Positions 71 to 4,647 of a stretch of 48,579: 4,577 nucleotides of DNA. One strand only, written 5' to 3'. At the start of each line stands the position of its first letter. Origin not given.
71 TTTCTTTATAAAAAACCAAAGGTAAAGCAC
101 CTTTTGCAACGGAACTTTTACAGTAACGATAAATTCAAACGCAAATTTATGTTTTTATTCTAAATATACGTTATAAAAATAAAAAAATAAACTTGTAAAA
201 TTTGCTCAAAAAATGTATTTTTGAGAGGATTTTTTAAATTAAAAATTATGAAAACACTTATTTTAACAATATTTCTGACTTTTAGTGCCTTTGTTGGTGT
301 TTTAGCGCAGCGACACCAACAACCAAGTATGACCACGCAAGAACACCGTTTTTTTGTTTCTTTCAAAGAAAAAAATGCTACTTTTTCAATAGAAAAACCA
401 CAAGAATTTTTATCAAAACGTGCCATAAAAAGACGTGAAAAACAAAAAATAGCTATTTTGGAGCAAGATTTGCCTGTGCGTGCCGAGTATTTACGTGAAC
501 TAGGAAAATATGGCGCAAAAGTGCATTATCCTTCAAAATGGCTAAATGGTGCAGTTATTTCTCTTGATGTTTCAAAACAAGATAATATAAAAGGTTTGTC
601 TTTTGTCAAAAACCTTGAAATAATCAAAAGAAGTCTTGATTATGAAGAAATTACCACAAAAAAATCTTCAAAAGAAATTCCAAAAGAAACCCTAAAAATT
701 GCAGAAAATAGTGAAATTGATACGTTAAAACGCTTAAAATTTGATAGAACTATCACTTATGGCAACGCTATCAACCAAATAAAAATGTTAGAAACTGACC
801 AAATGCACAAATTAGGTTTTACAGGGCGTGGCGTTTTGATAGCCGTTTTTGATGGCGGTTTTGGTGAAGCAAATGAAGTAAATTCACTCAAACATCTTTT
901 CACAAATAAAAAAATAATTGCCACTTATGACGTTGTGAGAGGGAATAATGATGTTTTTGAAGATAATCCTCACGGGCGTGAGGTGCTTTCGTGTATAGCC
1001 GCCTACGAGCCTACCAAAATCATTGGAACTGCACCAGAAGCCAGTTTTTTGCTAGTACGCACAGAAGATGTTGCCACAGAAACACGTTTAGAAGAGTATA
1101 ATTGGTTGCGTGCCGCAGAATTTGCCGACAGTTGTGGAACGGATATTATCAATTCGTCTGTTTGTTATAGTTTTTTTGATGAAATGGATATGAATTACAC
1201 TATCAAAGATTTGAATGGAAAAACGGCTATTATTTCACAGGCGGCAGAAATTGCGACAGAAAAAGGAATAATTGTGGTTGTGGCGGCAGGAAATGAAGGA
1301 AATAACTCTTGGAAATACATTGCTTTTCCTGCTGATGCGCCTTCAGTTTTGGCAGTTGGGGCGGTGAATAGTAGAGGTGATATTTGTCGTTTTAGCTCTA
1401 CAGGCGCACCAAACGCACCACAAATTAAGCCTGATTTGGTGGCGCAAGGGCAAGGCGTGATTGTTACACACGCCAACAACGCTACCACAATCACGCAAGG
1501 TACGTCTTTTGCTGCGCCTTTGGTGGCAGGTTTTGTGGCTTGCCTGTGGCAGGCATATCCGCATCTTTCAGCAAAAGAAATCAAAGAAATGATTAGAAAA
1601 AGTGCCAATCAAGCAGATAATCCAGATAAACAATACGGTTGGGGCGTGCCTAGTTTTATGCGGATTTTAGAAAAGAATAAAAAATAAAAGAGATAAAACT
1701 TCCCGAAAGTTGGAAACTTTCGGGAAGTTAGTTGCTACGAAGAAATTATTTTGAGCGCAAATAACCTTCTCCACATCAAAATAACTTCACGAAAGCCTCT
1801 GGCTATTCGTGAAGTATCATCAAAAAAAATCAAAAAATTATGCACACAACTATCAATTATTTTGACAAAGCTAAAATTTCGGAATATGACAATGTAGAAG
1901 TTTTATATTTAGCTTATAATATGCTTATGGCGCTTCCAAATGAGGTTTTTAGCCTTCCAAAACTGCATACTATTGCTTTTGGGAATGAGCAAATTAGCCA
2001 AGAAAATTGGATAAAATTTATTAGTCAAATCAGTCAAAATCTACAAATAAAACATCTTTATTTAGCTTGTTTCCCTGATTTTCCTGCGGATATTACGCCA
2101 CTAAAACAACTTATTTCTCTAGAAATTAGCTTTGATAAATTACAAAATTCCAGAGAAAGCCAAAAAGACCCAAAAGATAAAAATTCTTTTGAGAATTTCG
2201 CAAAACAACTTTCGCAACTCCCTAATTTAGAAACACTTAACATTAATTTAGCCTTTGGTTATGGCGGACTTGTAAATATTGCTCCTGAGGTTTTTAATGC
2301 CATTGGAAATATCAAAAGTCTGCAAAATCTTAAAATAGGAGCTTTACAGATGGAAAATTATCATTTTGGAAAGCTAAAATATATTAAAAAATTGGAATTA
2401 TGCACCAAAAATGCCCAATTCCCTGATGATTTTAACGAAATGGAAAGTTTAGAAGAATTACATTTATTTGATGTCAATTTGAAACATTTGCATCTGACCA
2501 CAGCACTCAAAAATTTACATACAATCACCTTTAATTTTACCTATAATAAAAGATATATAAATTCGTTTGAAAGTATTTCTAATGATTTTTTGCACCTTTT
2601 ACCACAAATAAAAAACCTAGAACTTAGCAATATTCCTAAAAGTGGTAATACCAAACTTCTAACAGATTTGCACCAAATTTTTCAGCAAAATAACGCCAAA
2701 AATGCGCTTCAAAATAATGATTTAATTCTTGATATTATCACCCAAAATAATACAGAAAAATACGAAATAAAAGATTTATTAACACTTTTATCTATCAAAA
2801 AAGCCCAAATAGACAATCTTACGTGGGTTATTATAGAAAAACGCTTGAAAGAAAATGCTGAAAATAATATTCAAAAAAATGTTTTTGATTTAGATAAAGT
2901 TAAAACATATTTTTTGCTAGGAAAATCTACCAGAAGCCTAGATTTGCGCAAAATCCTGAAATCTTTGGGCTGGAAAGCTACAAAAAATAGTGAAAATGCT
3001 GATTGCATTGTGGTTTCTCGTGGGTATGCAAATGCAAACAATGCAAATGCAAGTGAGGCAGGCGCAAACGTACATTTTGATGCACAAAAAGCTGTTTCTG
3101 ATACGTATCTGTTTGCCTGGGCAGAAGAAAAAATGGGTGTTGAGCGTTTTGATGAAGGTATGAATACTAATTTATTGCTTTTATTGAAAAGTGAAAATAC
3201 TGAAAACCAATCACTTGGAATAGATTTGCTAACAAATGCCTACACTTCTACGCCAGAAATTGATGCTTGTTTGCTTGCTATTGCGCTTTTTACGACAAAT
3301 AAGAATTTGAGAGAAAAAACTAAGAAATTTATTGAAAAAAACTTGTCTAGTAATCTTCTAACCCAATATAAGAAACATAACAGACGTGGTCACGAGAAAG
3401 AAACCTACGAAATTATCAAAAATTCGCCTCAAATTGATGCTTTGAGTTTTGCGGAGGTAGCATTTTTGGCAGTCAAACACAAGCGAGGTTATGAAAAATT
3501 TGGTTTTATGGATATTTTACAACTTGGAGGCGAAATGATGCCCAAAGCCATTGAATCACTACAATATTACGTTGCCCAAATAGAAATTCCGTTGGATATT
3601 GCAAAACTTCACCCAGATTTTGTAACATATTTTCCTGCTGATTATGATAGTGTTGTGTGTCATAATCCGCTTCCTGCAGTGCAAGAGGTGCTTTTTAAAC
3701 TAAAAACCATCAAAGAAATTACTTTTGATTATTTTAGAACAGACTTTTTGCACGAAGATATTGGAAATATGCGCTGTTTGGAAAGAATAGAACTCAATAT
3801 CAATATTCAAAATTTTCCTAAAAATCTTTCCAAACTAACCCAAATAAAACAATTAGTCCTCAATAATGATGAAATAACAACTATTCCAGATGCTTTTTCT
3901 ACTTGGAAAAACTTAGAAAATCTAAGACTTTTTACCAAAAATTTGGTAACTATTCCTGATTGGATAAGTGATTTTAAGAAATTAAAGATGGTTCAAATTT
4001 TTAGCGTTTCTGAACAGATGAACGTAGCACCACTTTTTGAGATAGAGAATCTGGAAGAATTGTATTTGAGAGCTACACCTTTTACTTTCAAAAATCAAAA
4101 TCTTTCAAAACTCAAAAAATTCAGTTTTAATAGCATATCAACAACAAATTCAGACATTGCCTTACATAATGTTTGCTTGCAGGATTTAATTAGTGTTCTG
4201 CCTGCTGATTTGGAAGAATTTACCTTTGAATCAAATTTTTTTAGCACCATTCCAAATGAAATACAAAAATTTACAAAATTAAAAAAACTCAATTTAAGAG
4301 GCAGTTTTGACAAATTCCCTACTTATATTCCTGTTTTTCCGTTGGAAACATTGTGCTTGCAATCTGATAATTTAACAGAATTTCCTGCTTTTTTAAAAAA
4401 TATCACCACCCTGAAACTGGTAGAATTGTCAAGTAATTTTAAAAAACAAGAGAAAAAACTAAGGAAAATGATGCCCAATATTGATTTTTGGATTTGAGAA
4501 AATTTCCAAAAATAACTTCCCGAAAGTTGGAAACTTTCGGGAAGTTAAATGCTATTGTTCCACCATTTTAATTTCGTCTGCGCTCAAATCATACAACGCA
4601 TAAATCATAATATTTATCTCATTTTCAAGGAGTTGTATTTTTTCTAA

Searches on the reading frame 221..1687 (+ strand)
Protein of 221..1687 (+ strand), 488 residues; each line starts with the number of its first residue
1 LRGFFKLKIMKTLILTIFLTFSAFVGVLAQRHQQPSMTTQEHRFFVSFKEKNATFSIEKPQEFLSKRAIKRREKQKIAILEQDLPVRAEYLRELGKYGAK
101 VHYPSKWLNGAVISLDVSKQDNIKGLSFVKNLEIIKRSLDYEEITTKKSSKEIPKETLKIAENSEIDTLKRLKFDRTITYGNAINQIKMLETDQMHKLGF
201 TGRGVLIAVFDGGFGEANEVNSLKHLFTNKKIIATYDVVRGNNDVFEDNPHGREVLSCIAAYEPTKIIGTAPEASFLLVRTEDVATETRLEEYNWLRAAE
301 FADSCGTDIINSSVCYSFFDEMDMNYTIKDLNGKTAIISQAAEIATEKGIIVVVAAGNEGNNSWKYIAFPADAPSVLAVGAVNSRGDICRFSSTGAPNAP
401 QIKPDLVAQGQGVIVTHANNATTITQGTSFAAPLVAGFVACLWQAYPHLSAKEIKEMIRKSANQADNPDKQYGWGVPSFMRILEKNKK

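Call 9: search_protein_families(library=pfam, proteins=[window:221-1687:+], max_evalue=0.01)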
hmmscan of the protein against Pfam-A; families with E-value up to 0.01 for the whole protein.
window:221-1687:+ (488 aa): 1 family
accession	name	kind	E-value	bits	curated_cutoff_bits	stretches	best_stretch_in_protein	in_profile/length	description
PF00082.27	Peptidase_S8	-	1.1e-42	146.8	21.8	1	202-475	1-288/288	Subtilase family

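Call 10: search_protein_families(library=padloc, proteins=[window:221-1687:+], max_evalue=0.01)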
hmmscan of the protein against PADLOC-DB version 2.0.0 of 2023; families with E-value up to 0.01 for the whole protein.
window:221-1687:+ (488 aa): 6 families
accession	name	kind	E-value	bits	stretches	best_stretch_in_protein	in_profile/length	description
PDLC03014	subtilase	-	4.1e-20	70.6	1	148-466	140-379/391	-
PDLC02197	IetS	-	2.4e-09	34.1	1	343-483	380-562/749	-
PDLC02202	IetS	-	3.9e-06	23.4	1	344-458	423-552/780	-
PDLC02199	IetS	-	6.2e-06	22.7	1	366-444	488-581/826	-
PDLC02201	IetS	-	9e-05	18.9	1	343-478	378-547/781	-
PDLC02198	IetS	-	0.0037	13.3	1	419-466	522-569/795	-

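Call 11: search_protein_families(library=ncbifam, proteins=[window:221-1687:+], max_evalue=0.01)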
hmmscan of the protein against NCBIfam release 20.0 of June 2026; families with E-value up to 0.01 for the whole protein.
window:221-1687:+ (488 aa): 10 families
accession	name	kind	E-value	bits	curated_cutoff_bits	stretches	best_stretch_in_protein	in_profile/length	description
TIGR03921.1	T7SS_mycosin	equivalog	1.2e-40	139.7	278.75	1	190-484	1-286/353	type VII secretion-associated serine protease mycosin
TIGR03895.1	protease_PatA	subfamily_domain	7.8e-21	74.5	421.05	1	251-466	1-204/606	PatA/PatG family cyanobactin maturation protease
NF033595.1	denti_PrtP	equivalog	4.1e-14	52.1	300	1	345-475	362-494/606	dentilisin complex serine proteinase subunit PrtP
NF040809.1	germ_prot_CspBA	exception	3.6e-10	38.2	1250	1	368-476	397-515/1099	bifunctional germination protease/germinant receptor pseudoprotease CspBA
NF040808.2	CspC_non_triad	exception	6.7e-10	38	675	1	375-442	429-497/556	bile acid germinant receptor pseudoprotease CspC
NF051851.1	AtpSerPepEprS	equivalog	2e-08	32.8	1700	1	189-483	53-363/988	autotransporter serine peptidase EprS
NF040553.1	SGO_0316_fam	subfamily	3.9e-08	31.4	1400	2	388-464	653-733/1486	SGO_0316/SGO_0317 family LPXTG-anchored serine peptidase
NF049966.1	QH_SP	equivalog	1.2e-06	28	165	1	335-463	101-212/219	subtilisin-like serine protease QhpE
NF042956.1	IteS_antiphage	equivalog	7.4e-06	24.5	900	1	403-447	458-513/747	S8 family anti-phage peptidase IteS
NF033865.1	fusolisin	equivalog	0.00022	19.5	999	0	147-461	55-378/1006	fusolisin family autotransporter serine protease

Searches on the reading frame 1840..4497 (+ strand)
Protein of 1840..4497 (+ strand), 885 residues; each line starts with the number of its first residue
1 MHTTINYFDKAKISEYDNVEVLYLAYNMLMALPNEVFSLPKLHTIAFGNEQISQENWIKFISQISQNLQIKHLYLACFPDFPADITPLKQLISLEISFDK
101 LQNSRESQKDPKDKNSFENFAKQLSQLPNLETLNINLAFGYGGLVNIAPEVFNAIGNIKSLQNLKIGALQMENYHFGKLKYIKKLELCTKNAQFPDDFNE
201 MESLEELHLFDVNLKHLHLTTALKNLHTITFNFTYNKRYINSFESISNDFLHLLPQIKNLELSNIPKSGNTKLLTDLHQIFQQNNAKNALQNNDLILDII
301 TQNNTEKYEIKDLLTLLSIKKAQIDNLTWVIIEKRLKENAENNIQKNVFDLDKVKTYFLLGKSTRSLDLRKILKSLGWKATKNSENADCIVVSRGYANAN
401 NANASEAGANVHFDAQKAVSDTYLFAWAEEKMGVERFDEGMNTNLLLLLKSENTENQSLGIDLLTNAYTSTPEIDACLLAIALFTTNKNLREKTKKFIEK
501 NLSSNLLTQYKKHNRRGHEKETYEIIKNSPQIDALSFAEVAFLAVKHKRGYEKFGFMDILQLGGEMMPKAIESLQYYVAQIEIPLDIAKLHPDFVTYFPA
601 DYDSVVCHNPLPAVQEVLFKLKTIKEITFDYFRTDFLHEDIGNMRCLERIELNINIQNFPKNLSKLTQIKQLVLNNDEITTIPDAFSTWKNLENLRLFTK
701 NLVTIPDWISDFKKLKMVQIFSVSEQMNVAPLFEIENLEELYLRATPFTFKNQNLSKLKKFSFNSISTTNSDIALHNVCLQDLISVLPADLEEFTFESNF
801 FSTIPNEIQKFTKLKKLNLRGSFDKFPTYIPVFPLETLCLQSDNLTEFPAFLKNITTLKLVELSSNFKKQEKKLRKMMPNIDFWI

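Call 9: search_protein_families(library=pfam, proteins=[window:1840-4497:+], max_evalue=0.01)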
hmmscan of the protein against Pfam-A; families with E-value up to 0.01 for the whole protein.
window:1840-4497:+ (885 aa): 2 families
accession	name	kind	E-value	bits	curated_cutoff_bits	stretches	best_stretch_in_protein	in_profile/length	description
PF23598.1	LRR_14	-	4.3e-20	72.2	40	3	639-819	41-222/353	Leucine-rich repeat region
PF12799.13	LRR_4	-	3e-09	37.2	27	0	18-54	2-38/44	Leucine Rich repeats (2 copies)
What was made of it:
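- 1840..4497 (+): 885-aa LRR protein (N- and C-terminal LRR blocks, central region with no known family). A resident chromosomal gene, not a cassette. Pfam LRR_14 4e-20 (call 9).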

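Call 10: search_protein_families(library=padloc, proteins=[window:1840-4497:+], max_evalue=0.01)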
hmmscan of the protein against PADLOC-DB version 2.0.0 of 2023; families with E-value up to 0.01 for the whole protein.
window:1840-4497:+ (885 aa): 0 families
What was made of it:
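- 1840..4497 (+): No PADLOC hit (call 10).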

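Call 11: search_protein_families(library=ncbifam, proteins=[window:1840-4497:+], max_evalue=0.01)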
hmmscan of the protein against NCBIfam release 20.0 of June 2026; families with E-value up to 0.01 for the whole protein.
window:1840-4497:+ (885 aa): 4 families
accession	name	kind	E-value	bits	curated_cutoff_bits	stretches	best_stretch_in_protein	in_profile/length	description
NF041400.1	XopAE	equivalog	1.7e-18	66.8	600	1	611-720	81-192/478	type III secretion system effector XopAE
NF041381.1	XopAC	subfamily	1e-16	60.7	450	2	613-782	54-226/451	XopAC/AvrAC family type III secretion system effector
NF041351.1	XopL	equivalog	1.1e-15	57.4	500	3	656-863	63-254/497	type III secretion system leucine-rich repeat domain-containing effector XopL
NF047464.1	FibnectbindLIC11051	equivalog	1.2e-08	33.9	1000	1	637-766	503-634/685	LIC_11051 family fibronectin-binding protein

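Call 63: search_solved_structures(query=window:1840-4497:+, max_evalue=0.1)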
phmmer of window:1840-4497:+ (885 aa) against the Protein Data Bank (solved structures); distinct sequences matched with E-value up to 0.1: 80 (the best 60 are shown).
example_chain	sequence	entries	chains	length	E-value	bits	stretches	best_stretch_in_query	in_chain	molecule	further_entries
4u08_A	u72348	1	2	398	2.3e-22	82.4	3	607-759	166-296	LIC11098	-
9btm_B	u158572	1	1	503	1.1e-18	70.2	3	655-769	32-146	Leucine-rich repeat protein SHOC-2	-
7t7a_A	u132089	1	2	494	1.1e-18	70.1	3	655-790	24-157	Leucine-rich repeat protein SHOC-2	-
7tyg_A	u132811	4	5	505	1.2e-18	70.1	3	655-790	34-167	Leucine-rich repeat protein SHOC-2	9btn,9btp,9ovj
7tvg_D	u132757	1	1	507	1.3e-18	70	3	655-790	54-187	Leucine-rich repeat protein SHOC-2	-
7tvf_A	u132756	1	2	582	2.7e-18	68.9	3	655-767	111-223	Leucine-rich repeat protein SHOC-2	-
7upi_C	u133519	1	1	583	2.7e-18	68.9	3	655-767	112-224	Leucine-rich repeat protein SHOC-2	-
7sd0_A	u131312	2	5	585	2.8e-18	68.8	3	655-767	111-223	Leucine-rich repeat protein SHOC-2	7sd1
7txh_B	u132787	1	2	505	4.2e-18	68.3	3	655-769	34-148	Leucine-rich repeat protein SHOC-2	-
9o65_A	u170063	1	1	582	9.7e-18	67.1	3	655-767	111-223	Leucine-rich repeat protein SHOC-2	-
9ijj_4X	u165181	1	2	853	1.3e-17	66.7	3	655-720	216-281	Leucine-rich repeat and death domain-containing protein 1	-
4u06_A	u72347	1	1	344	1.5e-17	66.4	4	657-744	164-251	LIC10831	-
4u09_A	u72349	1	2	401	2.7e-17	65.6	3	630-743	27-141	LIC12759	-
9fqr_Xo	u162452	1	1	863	5.9e-17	64.5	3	655-719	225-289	Leucine rich repeats and death domain containing 1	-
7yjw_A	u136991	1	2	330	1.3e-11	46.8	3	637-758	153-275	Membrane protein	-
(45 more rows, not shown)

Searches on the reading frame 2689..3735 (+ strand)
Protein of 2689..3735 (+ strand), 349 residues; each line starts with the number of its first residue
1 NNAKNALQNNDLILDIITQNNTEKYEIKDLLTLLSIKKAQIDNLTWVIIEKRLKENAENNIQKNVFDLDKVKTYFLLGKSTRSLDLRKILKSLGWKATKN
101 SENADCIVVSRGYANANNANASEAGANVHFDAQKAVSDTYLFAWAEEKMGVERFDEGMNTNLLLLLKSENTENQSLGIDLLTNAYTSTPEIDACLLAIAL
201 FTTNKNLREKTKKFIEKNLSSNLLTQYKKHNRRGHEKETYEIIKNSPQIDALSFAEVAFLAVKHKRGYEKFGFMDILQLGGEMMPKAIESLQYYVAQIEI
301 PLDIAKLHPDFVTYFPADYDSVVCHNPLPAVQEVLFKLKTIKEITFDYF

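Call 64: search_protein_families(library=pfam, proteins=[window:2689-3735:+], max_evalue=5)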
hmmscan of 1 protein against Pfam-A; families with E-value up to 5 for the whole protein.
seq(349 aa): 1 family
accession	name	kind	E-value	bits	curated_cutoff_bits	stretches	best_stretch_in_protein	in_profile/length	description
PF14852.12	Fis1_TPR_N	-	0.0061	16.7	25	1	165-187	10-32/33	Fis1 N-terminal tetratricopeptide repeat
